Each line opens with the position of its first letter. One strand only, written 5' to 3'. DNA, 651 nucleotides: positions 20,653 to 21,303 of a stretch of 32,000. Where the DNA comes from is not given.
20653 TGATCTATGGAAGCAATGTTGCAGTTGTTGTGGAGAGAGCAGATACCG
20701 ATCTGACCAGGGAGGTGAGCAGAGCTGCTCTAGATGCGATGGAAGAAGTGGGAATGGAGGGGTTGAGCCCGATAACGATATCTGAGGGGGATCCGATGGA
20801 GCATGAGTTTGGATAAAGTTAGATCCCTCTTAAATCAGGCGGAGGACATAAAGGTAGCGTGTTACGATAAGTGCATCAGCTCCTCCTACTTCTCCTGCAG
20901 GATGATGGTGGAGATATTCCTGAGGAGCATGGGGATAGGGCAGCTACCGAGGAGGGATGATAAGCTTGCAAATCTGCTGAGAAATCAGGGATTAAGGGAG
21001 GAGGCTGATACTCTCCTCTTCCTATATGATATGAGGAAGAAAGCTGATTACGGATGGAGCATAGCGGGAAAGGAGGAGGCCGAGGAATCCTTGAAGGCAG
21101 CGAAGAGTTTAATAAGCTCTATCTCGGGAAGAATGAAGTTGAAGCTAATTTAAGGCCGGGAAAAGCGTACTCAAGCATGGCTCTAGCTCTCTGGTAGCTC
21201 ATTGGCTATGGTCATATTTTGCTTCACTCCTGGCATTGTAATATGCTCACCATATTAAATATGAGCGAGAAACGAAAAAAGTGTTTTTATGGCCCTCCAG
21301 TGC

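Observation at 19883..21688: Two paralogous RIDD-repeat coiled-coil genes with identical promoter geometry bracket a MNT-like/HEPN pair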

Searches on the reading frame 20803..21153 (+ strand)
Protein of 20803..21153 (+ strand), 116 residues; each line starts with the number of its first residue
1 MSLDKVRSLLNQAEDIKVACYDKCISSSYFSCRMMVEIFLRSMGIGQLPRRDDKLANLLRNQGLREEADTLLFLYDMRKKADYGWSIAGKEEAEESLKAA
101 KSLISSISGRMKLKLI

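Call 5: search_protein_families(library=pfam, proteins=[window:20803-21153:+], max_evalue=1)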
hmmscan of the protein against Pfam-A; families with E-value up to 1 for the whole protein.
window:20803-21153:+ (116 aa): 2 families
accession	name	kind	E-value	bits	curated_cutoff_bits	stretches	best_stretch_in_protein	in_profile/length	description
PF05168.19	HEPN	-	0.0022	18.6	22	1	55-105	59-112/117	HEPN domain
PF22118.2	MtrF-like_dom-III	-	0.081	12.9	27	1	55-100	27-72/143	Decaheme cytochrome c component MtrF-like domain III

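Call 22: search_protein_families(library=ncbifam, proteins=[window:20803-21153:+], max_evalue=1)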
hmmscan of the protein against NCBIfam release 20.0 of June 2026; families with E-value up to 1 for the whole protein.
window:20803-21153:+ (116 aa): 1 family
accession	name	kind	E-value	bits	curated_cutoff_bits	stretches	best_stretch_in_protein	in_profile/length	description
NF009989.0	PRK13455.1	equivalog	0.039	14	249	1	42-112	51-127/185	F0F1 ATP synthase subunit B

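Call 27: search_protein_families(library=padloc, proteins=[window:20803-21153:+], max_evalue=0.1)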
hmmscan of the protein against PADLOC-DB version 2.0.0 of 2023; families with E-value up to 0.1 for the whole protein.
window:20803-21153:+ (116 aa): 0 families

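Call 28: search_protein_families(library=phrogs, proteins=[window:20803-21153:+], max_evalue=0.1)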
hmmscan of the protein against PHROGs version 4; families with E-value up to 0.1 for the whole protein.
window:20803-21153:+ (116 aa): 1 family
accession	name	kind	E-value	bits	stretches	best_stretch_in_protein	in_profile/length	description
phrog_16412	-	unknown function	0.033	15.4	1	40-78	41-79/80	-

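Call 51: find_homologous_proteins(query=window:20803-21153:+, max_evalue=0.001)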
Query window:20803-21153:+ (116 aa): 10 proteins with E <= 0.001 among 17 candidates.
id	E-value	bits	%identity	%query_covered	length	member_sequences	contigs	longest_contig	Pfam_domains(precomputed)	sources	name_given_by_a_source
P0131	2.3e-64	232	97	100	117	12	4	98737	-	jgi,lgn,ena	jgi:uncharacterized protein (UPF0332 family)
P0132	4.0e-64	231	98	100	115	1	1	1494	-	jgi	jgi:hypothetical protein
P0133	1.3e-55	204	85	100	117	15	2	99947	-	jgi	jgi:uncharacterized protein (UPF0332 family)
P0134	1.5e-54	200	85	100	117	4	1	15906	-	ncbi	-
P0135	4.4e-42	160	69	96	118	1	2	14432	PF05168.20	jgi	-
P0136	2.3e-39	151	64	99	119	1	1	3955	-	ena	-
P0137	2.5e-38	148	61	99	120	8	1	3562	-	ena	-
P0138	1.9e-37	145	66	96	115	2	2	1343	-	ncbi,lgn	-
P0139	6.5e-33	131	58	96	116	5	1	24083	-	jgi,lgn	jgi:uncharacterized protein (UPF0332 family)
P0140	3.2e-27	112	64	77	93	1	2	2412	-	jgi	-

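Call 54: search_solved_structures(query=A4, max_evalue=10, show_alignments=2)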
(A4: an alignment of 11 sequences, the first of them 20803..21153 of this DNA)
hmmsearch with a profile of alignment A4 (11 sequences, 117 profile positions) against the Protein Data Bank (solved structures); distinct sequences matched with E-value up to 10: 7.
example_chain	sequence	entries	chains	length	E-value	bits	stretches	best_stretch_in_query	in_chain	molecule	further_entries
2hsb_A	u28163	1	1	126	3.5e-05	26.9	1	3-108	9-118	Hypothetical UPF0332 protein AF0298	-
9xbd_A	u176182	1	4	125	0.035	17.2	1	4-106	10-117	HEPN domain-containing protein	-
9xbc_A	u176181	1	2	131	0.18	14.9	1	4-106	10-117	HEPN domain-containing protein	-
5zln_A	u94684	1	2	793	1.5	11.9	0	17-79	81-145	Toll-like receptor 9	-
3wpf_A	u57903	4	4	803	1.5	11.9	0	17-79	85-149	Toll-like receptor 9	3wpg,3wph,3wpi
6lo8_H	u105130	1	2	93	1.9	11.6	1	13-31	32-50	Mitochondrial import inner membrane translocase subunit TIM10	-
3dxr_B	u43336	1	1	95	2.1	11.5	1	13-31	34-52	Mitochondrial import inner membrane translocase subunit TIM10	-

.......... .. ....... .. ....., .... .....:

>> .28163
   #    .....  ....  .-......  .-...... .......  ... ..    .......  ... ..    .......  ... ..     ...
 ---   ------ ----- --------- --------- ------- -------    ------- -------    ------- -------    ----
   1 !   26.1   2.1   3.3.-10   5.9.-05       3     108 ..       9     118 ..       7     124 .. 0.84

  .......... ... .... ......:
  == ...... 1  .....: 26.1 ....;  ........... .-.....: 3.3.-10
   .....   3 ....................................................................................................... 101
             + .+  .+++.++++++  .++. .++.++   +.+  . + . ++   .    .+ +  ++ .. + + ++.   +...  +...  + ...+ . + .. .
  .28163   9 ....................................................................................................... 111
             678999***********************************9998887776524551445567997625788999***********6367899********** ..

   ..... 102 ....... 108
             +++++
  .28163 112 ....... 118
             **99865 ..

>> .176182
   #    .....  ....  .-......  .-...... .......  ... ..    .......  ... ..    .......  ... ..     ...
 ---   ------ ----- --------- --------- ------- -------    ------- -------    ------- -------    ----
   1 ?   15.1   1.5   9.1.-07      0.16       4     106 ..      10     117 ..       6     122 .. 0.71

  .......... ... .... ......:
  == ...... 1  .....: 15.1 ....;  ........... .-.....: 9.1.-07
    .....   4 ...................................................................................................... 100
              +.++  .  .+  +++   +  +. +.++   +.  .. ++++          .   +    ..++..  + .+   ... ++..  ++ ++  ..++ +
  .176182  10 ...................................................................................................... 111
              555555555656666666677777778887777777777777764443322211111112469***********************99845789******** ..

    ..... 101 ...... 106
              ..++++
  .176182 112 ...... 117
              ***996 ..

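Call 58: predict_structure(alignment_id=A4)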
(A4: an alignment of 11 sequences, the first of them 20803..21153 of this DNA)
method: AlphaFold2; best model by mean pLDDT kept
length: 116 residues; sequences in the alignment: 11
mean_pLDDT: 90.8   pTM: 0.85
mean pLDDT of the five models: 90.8, 90.6, 89.8, 88.9, 88.5
residues with pLDDT >= 90: 81; 70-90: 31; 50-70: 4; < 50: 0
segments of 3 or more residues with pLDDT < 50: none
pLDDT, mean of each block of 10 residues (from residue 1): 87 80 93 96 92 96 97 95 80 95 95 81
secondary structure, 60 per line:
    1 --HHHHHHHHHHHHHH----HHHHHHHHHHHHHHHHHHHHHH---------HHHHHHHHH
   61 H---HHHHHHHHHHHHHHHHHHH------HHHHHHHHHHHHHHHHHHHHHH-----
elements in order: H3-16 H21-42 H52-61 H65-83 H90-111

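Call 64: fold_search(model_id=the predicted structure, library=pdb)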
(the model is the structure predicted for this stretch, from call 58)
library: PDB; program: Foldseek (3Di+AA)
matches with E <= 10: 330; with E <= 0.001: 0
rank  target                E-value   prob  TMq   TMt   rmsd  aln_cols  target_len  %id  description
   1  2hsb                  3.4e-03  1.00  0.82  0.76   1.8       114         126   20  Crystal structure of a hepn domain containing protein (af_0298) from archaeoglobus fulgidus at 1.95 A resolution (released 2006-08-15)
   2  5yep_C                3.3e-02  1.00  0.61  0.55   4.0       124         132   14  Crystal structure of SO_3166-SO_3165 from Shewanella oneidensis (released 2018-03-28)
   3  1wwp_A                6.8e-02  1.00  0.56  0.55   4.3       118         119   17  Crystal structure of ttk003001694 from Thermus Thermophilus HB8 (released 2005-07-12)
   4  1wol                  7.9e-02  1.00  0.73  0.69   3.5       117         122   18  Crystal Structure of ST0689, an archaeal HEPN homologue (released 2005-11-22)
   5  8jbb_B                7.9e-02  1.00  0.65  0.20   5.0       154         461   16  Crystal Structure of the Csm6 from Thermus thermophilus HB8 in complex with A2>p (released 2023-12-13)
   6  5yep_B                9.3e-02  1.00  0.64  0.58   3.7       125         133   13  Crystal structure of SO_3166-SO_3165 from Shewanella oneidensis (released 2018-03-28)
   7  5fsh_B                1.1e-01  1.00  0.63  0.19   5.1       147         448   17  Crystal structure of Thermus thermophilus Csm6 (released 2016-01-27)
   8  8jbc_B                1.2e-01  1.00  0.63  0.19   4.6       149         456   17  Crystal Structure of the Csm6 K137A mutant from Thermus thermophilus HB8 in its apo form (released 2023-12-13)
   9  5fsh_A                1.4e-01  1.00  0.63  0.19   5.0       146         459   17  Crystal structure of Thermus thermophilus Csm6 (released 2016-01-27)
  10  8jh1_A                1.5e-01  1.00  0.66  0.20   4.6       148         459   16  Crystal Structure of the Csm6 Y161A mutant from Thermus thermophilus HB8 in complex with cyclic-tetraadenylate (cA4) (released 2023-12-13)
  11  6m6u_H                1.5e-01  1.00  0.63  0.57   3.7       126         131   13  Crystal structure the toxin-antitoxin MntA-HpeT mutant-D39ED41E (released 2020-09-30)
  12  6m6w_H                1.6e-01  0.97  0.51  0.47   5.6       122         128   13  Crystal structure the toxin-antitoxin MntA-HpeT mutant-Y104A (released 2020-09-30)
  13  2q00_A                1.6e-01  1.00  0.69  0.67   3.0       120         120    9  Crystal structure of the P95883_SULSO protein from Sulfolobus solfataricus. NESG target SsR10. (released 2007-05-29)
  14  1o3u                  1.8e-01  1.00  0.69  0.67   4.0       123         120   17  Crystal structure of an hepn domain protein (tm0613) from thermotoga maritima at 1.75 A resolution (released 2003-04-22)
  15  8jh1_B                1.8e-01  1.00  0.65  0.20   4.8       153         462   15  Crystal Structure of the Csm6 Y161A mutant from Thermus thermophilus HB8 in complex with cyclic-tetraadenylate (cA4) (released 2023-12-13)
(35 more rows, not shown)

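Call 66: find_encoding_contigs(protein=P0139, flank=5000, max_places=3)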
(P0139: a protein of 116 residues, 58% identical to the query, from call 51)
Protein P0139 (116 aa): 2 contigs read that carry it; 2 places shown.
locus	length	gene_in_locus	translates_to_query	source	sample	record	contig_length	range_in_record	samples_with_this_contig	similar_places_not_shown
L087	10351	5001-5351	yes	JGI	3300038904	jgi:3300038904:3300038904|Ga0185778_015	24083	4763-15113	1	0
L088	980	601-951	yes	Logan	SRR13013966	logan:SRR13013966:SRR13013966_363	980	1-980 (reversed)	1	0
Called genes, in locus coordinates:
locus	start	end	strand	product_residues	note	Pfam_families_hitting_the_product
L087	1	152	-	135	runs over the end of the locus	PF01850:PIN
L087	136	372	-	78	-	PF04014:MazE_antitoxin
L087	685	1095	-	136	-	-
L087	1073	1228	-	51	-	-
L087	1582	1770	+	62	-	-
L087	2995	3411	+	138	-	PF05168:HEPN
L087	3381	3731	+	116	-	PF01909:NTP_transf_2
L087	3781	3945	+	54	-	-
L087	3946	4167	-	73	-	-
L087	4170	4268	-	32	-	-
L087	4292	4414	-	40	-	-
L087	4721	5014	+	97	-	-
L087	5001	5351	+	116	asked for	-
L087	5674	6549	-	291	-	PF10040:CRISPR_Cas6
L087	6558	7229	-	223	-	PF19810:HFX_2341_N, PF22662:Csa3_N, PF01022:HTH_5, PF01978:TrmB (weak), PF08279:HTH_11 (weak), PF09339:HTH_IclR (faint), PF12840:HTH_20, PF25212:HVO_A0114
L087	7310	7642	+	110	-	-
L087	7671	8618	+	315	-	PF01905:DevR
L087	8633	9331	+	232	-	-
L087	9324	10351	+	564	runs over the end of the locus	PF00270:DEAD, PF00271:Helicase_C, PF22590:Cas3-like_C_2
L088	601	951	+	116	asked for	-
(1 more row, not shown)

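Call 67: find_encoding_contigs(protein=P0135, flank=5000, max_places=3)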
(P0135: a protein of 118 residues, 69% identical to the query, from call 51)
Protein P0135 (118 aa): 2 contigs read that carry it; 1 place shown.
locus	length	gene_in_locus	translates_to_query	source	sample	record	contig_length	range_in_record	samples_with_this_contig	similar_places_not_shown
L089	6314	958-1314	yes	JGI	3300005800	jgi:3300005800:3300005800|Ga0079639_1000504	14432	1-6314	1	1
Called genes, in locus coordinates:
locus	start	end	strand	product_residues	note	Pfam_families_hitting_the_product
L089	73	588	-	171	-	PF00708:Acylphosphatase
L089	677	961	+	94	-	-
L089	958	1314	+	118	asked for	PF05168:HEPN (faint)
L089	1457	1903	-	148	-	PF05168:HEPN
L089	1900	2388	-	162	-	PF03445:DUF294 (weak), PF01909:NTP_transf_2, PF18765:Polbeta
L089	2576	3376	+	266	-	PF02535:Zip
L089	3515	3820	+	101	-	-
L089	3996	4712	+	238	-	-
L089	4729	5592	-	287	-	PF09872:DUF2099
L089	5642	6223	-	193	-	PF03956:Lys_export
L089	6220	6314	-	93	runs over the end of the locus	-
